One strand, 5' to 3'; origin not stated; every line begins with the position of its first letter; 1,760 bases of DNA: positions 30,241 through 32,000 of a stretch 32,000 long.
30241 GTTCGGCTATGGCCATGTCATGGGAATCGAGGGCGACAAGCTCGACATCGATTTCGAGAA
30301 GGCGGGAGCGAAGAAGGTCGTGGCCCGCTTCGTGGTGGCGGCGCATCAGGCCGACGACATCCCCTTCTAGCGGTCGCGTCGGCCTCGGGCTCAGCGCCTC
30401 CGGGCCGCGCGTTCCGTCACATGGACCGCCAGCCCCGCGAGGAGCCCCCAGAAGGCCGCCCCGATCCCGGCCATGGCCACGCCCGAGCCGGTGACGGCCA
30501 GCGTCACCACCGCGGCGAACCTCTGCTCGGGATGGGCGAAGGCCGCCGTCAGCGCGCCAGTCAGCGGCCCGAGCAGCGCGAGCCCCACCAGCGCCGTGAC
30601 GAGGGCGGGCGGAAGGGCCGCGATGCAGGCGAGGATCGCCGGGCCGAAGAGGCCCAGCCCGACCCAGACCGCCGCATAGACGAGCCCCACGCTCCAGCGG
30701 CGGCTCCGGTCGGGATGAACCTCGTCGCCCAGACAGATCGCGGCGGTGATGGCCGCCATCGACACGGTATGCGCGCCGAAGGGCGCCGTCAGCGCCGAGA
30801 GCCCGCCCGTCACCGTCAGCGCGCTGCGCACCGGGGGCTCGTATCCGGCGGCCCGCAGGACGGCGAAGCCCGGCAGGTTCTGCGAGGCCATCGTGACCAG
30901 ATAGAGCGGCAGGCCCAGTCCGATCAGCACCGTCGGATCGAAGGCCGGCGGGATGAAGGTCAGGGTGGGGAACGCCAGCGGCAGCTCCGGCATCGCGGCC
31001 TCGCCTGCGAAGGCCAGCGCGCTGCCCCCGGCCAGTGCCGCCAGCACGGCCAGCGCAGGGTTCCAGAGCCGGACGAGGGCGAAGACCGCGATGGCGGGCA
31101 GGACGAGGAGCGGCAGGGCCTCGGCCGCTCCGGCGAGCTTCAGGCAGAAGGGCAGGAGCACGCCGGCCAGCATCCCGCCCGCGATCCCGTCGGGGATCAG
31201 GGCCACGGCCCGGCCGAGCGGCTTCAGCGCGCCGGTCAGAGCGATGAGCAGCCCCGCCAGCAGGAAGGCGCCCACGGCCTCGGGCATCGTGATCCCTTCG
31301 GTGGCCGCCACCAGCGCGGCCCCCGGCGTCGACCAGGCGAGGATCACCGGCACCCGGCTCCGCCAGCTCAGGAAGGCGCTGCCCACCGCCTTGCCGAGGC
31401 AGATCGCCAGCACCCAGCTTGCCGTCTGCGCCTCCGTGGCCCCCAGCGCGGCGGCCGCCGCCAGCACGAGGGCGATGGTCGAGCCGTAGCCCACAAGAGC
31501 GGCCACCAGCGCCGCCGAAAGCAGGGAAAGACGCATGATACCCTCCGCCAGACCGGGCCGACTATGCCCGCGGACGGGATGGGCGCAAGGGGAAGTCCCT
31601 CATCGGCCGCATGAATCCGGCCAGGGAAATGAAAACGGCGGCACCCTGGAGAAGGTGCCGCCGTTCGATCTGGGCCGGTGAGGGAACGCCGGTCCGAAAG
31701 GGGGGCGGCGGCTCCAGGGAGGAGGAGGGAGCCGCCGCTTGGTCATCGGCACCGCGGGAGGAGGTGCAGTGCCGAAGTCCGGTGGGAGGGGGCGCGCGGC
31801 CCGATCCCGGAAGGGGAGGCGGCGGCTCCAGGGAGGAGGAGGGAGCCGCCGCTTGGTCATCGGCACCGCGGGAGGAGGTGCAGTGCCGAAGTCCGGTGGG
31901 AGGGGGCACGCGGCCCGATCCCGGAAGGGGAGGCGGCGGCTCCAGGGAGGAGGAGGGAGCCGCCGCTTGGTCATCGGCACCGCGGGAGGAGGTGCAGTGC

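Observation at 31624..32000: Tandem array of anti-Shine-Dalgarno (CCUCCUCCC-loop) sRNAs that the ORF track reads as proline-rich repeat proteins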

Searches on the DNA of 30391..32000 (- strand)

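Call 4: search_rna_families(source=window, start=31400, end=32000, threshold=evalue, max_evalue=10, show_alignments=6)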
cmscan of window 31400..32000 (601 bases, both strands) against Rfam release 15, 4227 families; matches with E-value up to 10: 17.
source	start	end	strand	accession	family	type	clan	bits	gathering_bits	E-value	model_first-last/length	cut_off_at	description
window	31814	31893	-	RF02791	CcsR1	Gene; sRNA;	-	47.3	65.3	1.7e-10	1-83/83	no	Conserved CCUCCUCCC motif stress-induced RNA 1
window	31706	31776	-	RF02791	CcsR1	Gene; sRNA;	-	46.7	65.3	2.7e-10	7-77/83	no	Conserved CCUCCUCCC motif stress-induced RNA 1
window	31928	32000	-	RF02791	CcsR1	Gene; sRNA;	-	43.7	65.3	2.1e-09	11-83/83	5'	Conserved CCUCCUCCC motif stress-induced RNA 1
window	31706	31777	-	RF02344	ar14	Gene; sRNA;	-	35.4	58.8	6.1e-05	7-78/123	no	Alphaproteobacterial ar14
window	31820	31891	-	RF02344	ar14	Gene; sRNA;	-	35.4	58.8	6.1e-05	7-78/123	no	Alphaproteobacterial ar14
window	31700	31781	-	RF01066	6C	Cis-reg;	-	28.1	47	0.12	1-75/75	no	6C RNA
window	31934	32000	-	RF02344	ar14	Gene; sRNA;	-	27.1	58.8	0.0042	12-78/123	5'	Alphaproteobacterial ar14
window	31637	31662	+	RF01836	weev_FSE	Cis-reg; frameshift_element;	-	25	40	0.13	1-27/27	no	ribosomal frameshift site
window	31629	31746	-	RF02232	sX13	Gene; sRNA;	-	19.1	50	0.27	1-115/115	no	Xanthomonadaceae sRNA sX13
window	31630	31687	-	RF02791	CcsR1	Gene; sRNA;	-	19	65.3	0.042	1-83/83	no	Conserved CCUCCUCCC motif stress-induced RNA 1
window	31631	31699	-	RF02833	Scr3202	Gene; sRNA;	-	18.4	52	4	1-95/95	no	Streptomyces RNA 3202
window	31929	32000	-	RF02833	Scr3202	Gene; sRNA;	-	18.3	52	4.1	8-95/95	5'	Streptomyces RNA 3202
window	31639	31721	+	RF02133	HOXB13-AS1_2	Gene; lncRNA;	-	16.2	40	0.29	1-81/81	no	HOXB13 antisense RNA 1 conserved region 2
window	31817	31889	-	RF02342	ar7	Gene; sRNA;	-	15.1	60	1.4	21-94/145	no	Alphaproteobacterial sRNA ar7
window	31630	31740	-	RF02342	ar7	Gene; sRNA;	-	13.1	60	4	1-145/145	no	Alphaproteobacterial sRNA ar7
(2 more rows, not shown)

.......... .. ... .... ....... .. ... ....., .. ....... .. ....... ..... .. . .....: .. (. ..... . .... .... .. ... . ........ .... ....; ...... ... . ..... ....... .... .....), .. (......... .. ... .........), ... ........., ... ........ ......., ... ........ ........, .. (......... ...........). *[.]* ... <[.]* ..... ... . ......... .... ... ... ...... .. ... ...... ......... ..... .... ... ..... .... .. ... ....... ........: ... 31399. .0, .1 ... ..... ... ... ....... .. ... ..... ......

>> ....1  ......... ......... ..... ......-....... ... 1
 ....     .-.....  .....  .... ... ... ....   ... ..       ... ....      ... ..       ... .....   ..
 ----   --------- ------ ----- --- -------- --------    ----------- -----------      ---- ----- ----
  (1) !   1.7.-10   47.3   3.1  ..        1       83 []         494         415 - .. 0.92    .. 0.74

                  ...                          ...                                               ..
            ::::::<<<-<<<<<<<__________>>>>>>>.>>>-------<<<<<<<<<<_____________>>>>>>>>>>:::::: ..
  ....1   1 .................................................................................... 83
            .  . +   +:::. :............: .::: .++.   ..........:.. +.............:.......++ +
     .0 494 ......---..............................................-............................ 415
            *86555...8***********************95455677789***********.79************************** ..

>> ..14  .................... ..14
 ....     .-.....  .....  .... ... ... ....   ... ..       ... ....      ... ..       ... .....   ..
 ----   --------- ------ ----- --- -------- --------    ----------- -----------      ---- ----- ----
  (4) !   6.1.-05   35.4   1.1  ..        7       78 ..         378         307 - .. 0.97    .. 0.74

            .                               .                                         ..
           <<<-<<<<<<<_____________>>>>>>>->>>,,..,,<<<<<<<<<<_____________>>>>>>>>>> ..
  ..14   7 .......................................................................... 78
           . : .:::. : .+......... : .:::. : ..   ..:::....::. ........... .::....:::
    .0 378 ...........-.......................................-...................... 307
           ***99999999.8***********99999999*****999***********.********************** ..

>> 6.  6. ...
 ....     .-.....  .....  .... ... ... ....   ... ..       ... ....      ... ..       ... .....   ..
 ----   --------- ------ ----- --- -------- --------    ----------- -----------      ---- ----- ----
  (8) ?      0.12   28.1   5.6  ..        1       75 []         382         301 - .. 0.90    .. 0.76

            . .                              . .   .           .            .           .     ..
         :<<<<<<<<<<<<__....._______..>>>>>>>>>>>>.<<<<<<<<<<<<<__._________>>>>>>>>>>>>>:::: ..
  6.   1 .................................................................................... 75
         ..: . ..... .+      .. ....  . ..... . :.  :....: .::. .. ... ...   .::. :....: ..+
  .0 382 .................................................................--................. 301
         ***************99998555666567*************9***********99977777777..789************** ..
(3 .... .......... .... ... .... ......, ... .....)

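Call 12: search_rna_families(source=L001, start=8800, end=10010, threshold=evalue, max_evalue=0.01, show_alignments=0)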
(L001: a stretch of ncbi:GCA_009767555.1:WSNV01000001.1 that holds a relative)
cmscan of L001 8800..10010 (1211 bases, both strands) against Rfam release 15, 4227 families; matches with E-value up to 0.01: 7.
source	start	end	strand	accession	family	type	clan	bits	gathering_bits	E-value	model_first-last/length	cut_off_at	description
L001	9294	9376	+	RF02791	CcsR1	Gene; sRNA;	-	106.2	65.3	1.4e-27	1-83/83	no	Conserved CCUCCUCCC motif stress-induced RNA 1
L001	9628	9707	+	RF02791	CcsR1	Gene; sRNA;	-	47.3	65.3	3.5e-10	1-83/83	no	Conserved CCUCCUCCC motif stress-induced RNA 1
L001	9294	9415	+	RF02344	ar14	Gene; sRNA;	-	45.6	58.8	6.7e-07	1-123/123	no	Alphaproteobacterial ar14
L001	9514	9593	+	RF02791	CcsR1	Gene; sRNA;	-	43.6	65.3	4.5e-09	1-83/83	no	Conserved CCUCCUCCC motif stress-induced RNA 1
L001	9399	9478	+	RF02791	CcsR1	Gene; sRNA;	-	39.4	65.3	7.9e-08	1-83/83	no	Conserved CCUCCUCCC motif stress-induced RNA 1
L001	9630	9701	+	RF02344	ar14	Gene; sRNA;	-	35.4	58.8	0.00012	7-78/123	no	Alphaproteobacterial ar14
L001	9516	9587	+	RF02344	ar14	Gene; sRNA;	-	34.1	58.8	0.00025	7-78/123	no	Alphaproteobacterial ar14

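Call 27: build_rna_model(alignment_id=A2, structure=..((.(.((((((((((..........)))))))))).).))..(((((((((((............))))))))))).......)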
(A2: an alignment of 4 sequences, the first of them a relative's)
Model R1 built from alignment A2 (4 sequences, 85 columns); structure: as given.
model positions 85; base pairs 24; branch points 1; effective number of sequences 0.9; information 0.667 bits per position. Calibrated on 0.2 Mb of random sequence (short: E-values are rough).
structure used (alignment columns):
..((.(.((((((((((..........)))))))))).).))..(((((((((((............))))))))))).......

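Call 28: search_with_rna_model(model_id=R1, sources=[window, L001, L002, L003, L004, L005, L006, L007, L008, L009, L010, L011, L012, L013, L014, L015, L016, L017, L018, L019, L020, L021, L022, L023, L024, L025, L026, L027, L028, L029, L030, L031, L032, L033, L034, L035, L036, L037, L038, L039, L040, L041, L042, L043, L044, L045, L046, L047, L048, L049, L050, L051, L052, L053, L054, L055, L056, L057, L058, L059, L060, L061, L062, L063, L064, L065, L066, L067, L068, L069, L070, L071, L072, L073, L074, L075, L076, L077, L078, L079, L080, L081], max_evalue=0.001, make_alignment=true)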
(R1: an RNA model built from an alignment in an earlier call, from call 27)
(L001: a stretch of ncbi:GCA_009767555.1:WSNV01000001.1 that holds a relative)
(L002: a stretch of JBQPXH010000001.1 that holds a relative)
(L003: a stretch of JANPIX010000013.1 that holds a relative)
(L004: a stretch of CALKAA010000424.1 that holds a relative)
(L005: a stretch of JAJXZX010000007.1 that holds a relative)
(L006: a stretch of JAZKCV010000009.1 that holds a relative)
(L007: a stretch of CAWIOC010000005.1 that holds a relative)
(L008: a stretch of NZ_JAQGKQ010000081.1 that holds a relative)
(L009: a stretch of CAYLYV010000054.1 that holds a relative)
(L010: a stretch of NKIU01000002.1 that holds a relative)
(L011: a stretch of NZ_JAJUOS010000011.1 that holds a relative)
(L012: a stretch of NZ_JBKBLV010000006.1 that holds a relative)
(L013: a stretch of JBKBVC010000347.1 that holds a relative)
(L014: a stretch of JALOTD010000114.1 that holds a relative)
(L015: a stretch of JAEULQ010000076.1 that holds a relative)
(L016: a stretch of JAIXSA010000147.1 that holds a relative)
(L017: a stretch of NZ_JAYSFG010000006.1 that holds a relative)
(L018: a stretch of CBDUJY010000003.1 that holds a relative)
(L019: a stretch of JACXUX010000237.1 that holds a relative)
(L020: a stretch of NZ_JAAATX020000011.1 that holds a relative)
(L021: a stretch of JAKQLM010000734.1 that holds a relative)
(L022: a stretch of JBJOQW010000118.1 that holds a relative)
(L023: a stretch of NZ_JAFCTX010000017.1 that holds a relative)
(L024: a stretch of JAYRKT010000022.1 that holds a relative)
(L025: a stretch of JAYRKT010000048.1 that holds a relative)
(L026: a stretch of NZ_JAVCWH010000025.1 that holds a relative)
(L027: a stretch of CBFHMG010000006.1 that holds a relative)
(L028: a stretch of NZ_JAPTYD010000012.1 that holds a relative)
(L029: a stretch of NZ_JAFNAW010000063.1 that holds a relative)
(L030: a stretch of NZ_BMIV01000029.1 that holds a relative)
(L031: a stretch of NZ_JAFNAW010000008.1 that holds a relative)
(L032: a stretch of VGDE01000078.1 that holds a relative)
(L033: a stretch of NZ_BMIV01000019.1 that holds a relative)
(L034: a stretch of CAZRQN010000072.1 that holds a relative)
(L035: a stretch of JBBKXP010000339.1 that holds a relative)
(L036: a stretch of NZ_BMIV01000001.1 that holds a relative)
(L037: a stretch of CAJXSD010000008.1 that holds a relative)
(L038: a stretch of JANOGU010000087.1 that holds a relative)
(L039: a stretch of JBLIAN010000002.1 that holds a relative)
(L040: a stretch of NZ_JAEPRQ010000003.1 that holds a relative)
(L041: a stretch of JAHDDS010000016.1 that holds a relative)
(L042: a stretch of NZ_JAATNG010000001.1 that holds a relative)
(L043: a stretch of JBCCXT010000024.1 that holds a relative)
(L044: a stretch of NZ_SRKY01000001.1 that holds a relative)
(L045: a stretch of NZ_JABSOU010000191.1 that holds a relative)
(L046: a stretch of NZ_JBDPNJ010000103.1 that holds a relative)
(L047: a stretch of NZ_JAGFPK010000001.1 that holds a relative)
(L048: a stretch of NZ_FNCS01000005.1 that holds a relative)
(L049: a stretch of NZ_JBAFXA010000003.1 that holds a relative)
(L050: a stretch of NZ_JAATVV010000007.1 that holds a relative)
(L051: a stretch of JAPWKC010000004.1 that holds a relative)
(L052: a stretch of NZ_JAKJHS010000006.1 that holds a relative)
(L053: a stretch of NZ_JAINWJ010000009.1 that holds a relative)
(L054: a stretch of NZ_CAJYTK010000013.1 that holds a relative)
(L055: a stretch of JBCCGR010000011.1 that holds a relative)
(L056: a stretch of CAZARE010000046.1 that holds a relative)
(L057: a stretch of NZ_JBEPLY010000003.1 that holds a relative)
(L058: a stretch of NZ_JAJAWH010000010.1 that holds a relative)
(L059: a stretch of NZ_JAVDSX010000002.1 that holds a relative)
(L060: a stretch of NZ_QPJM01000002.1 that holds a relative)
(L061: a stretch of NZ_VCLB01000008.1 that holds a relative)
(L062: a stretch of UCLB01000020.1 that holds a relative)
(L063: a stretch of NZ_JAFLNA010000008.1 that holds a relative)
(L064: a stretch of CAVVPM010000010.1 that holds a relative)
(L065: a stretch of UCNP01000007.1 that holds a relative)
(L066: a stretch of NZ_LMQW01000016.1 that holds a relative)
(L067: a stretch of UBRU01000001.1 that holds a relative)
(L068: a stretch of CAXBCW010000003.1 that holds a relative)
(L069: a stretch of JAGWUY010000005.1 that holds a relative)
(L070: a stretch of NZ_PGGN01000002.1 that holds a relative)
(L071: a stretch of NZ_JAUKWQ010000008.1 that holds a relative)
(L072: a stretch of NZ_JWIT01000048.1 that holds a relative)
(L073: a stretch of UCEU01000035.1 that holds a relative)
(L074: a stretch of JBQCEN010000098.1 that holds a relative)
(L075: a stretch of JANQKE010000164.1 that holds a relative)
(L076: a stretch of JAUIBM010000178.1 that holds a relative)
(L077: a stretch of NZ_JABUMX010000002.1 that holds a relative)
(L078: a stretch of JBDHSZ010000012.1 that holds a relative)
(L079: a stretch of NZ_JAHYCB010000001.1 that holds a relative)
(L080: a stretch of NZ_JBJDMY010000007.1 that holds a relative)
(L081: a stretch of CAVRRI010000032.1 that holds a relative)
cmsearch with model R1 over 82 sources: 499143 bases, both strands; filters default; matches with E-value up to 0.001: 116.
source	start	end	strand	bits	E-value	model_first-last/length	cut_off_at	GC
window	31698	31782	-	111.7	2e-21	1-85/85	no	0.74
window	31812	31896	-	111.7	2e-21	1-85/85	no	0.74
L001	9625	9709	+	111.7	2e-21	1-85/85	no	0.74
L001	9511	9595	+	111.6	2.2e-21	1-85/85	no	0.72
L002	3439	3524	+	91.5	4.5e-17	1-85/85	no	0.77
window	31926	32000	-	90.6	7e-17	11-85/85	5'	0.75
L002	3670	3751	+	84.3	1.6e-15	1-85/85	no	0.74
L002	3556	3639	+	79.4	1.8e-14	1-85/85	no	0.74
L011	3581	3668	+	55.6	2.4e-09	1-85/85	no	0.66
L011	3316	3401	+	55.5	2.5e-09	1-85/85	no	0.69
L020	3548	3633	+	54.4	4.4e-09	1-85/85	no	0.7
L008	1645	1730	+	52.9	9.2e-09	1-85/85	no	0.66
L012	3636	3721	+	52.1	1.3e-08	1-85/85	no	0.67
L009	1126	1210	+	50.7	2.7e-08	1-85/85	no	0.71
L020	3441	3525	+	49.9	4e-08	1-85/85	no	0.73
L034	3342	3427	+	49.8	4.2e-08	1-85/85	no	0.7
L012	3319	3401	+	48.7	7.3e-08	1-85/85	no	0.72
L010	3385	3461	+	48.3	8.9e-08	1-85/85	no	0.69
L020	3221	3302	+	48.1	9.8e-08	1-85/85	no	0.65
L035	2168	2256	+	47.6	1.3e-07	1-85/85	no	0.64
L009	1565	1648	+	46.5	2.2e-07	1-85/85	no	0.69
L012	3217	3301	+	46.4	2.3e-07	1-85/85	no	0.67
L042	3579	3667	+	46.3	2.3e-07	1-85/85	no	0.69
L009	1293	1369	+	46.3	2.4e-07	1-85/85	no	0.7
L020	3336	3418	+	46.2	2.4e-07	1-85/85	no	0.69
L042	3223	3310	+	46.2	2.5e-07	1-85/85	no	0.56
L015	957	1037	+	46.2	2.5e-07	1-85/85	no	0.69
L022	3390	3470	+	45.7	3.3e-07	1-85/85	no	0.65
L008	2146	2227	+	45.5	3.5e-07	1-85/85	no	0.67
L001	9294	9378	+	45.4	3.6e-07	1-85/85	no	0.67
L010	3219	3303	+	45.4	3.8e-07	1-85/85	no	0.68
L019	3327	3409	+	45.2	4.1e-07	1-85/85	no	0.77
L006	3687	3770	+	45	4.5e-07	1-85/85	no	0.63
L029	3268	3351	+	44.5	5.9e-07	1-85/85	no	0.71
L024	3217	3304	+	44.3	6.3e-07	1-85/85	no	0.64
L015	1265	1351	+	44.2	6.8e-07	1-85/85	no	0.69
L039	2691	2777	+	44.1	7.1e-07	1-85/85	no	0.57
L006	3219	3303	+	44.1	7.2e-07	1-85/85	no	0.67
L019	3425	3507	+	43.7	8.7e-07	1-85/85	no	0.78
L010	3617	3694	+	43.4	9.8e-07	1-85/85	no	0.71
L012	3422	3508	+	43.3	1e-06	1-85/85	no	0.71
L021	1132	1215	+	43.3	1.1e-06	1-85/85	no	0.7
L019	3221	3303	+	43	1.2e-06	1-85/85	no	0.73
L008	1963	2039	+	43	1.2e-06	1-85/85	no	0.71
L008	2304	2379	+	42.7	1.4e-06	1-85/85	no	0.67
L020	3690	3743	+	42.5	1.5e-06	1-85/85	no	0.78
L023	3219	3303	+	42.1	1.9e-06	1-85/85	no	0.66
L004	1016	1102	+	42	2e-06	1-85/85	no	0.7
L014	3218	3302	+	42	2e-06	1-85/85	no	0.61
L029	3600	3650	+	41.6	2.4e-06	1-85/85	no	0.78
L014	3429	3513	+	41.4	2.7e-06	1-85/85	no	0.74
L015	1163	1247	+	41.1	3e-06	1-85/85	no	0.74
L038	1153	1233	+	41.1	3.2e-06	1-85/85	no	0.74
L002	3222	3303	+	41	3.2e-06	1-85/85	no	0.68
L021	922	1007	+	40.8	3.5e-06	1-85/85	no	0.65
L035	1995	2080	+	40.8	3.6e-06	1-85/85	no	0.62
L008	1887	1961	+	40.8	3.7e-06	1-85/85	no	0.65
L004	740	813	+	40.8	3.7e-06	1-85/85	no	0.7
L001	9400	9480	+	40.3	4.6e-06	1-85/85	no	0.69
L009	1371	1445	+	40.3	4.7e-06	1-85/85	no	0.67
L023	3606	3685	+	40.2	4.9e-06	1-85/85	no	0.65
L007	3565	3651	+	40.1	5.2e-06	1-85/85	no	0.63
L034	3458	3538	+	40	5.4e-06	1-85/85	no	0.77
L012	3529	3615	+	39.7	6.2e-06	1-85/85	no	0.7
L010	3540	3615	+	39.6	6.5e-06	1-85/85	no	0.67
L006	3464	3539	+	39.2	8.1e-06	1-85/85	no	0.68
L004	659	739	+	39.1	8.2e-06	1-85/85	no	0.68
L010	3463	3538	+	39.1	8.3e-06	1-85/85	no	0.68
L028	3265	3348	+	39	8.7e-06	1-85/85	no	0.71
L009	1720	1803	+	38.8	9.9e-06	1-85/85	no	0.67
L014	3532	3615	+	38.7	1e-05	1-85/85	no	0.68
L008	1810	1885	+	38.5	1.1e-05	1-85/85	no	0.64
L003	3221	3304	+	38.1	1.4e-05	1-85/85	no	0.62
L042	3398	3486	+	37.9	1.6e-05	1-85/85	no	0.63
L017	3220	3303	+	37.8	1.6e-05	1-85/85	no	0.69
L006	3541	3615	+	37.8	1.6e-05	1-85/85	no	0.65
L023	3383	3462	+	37.7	1.7e-05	1-85/85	no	0.64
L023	3463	3537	+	37.7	1.7e-05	1-85/85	no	0.68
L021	1030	1114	+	37.7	1.7e-05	1-85/85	no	0.64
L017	3505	3584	+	37.5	1.9e-05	1-85/85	no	0.69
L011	3467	3552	+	37.4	2e-05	1-85/85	no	0.73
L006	3383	3462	+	37.4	2e-05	1-85/85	no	0.62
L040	3422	3495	+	37.3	2e-05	1-85/85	no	0.74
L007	3222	3306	+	37.3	2.1e-05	1-85/85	no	0.56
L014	3328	3409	+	37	2.4e-05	1-85/85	no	0.71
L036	3190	3272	+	36.5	3e-05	1-85/85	no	0.67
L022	3216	3304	+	35.8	4.3e-05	1-85/85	no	0.6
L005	3559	3649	+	35.7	4.6e-05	1-85/85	no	0.69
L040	3605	3678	+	35.6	4.7e-05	1-85/85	no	0.76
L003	3369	3456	+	35.3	5.6e-05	1-85/85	no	0.62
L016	3219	3297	+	35.2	5.7e-05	1-85/85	no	0.72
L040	3779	3860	+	34.9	6.8e-05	1-85/85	no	0.72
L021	1242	1322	+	34.6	7.9e-05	1-85/85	no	0.68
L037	3313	3396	+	34.4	8.8e-05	1-85/85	no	0.55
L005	3213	3302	+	33.9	0.00011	1-85/85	no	0.57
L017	3426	3483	+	33.5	0.00013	1-85/85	no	0.74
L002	3325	3408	+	33.3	0.00015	1-85/85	no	0.7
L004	835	915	+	33.2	0.00016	1-85/85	no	0.75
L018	3217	3299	+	33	0.00017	1-85/85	no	0.71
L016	3317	3398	+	32.8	0.00019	1-85/85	no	0.74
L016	3581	3663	+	31.9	0.0003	1-85/85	no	0.72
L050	3143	3225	+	31.9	0.0003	1-85/85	no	0.61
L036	3274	3357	+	31.9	0.0003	1-85/85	no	0.68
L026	3366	3444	+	31.5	0.00036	1-85/85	no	0.68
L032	3362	3440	+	31.5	0.00036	1-85/85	no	0.68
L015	1056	1141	+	31.1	0.00044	1-85/85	no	0.66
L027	3437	3523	+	30.4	0.00062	1-85/85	no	0.53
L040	3522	3604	+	30.3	0.00067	1-85/85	no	0.67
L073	3339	3419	+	30.2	0.00068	1-85/85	no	0.62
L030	3362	3440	+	30.2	0.00069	1-85/85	no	0.7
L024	3327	3394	+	29.9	0.0008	1-70/85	3'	0.74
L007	3452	3541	+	29.8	0.00084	1-85/85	no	0.66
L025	3364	3441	+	29.6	0.00091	1-85/85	no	0.74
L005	3336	3424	+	29.5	0.00097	1-85/85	no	0.74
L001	9840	9909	+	29.5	0.00098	1-85/85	no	0.66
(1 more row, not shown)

Alignment A3: 116 matches aligned to the model, 161 columns, each read 5' to 3' on its own strand. Consensus structure (alignment columns), stored with it:
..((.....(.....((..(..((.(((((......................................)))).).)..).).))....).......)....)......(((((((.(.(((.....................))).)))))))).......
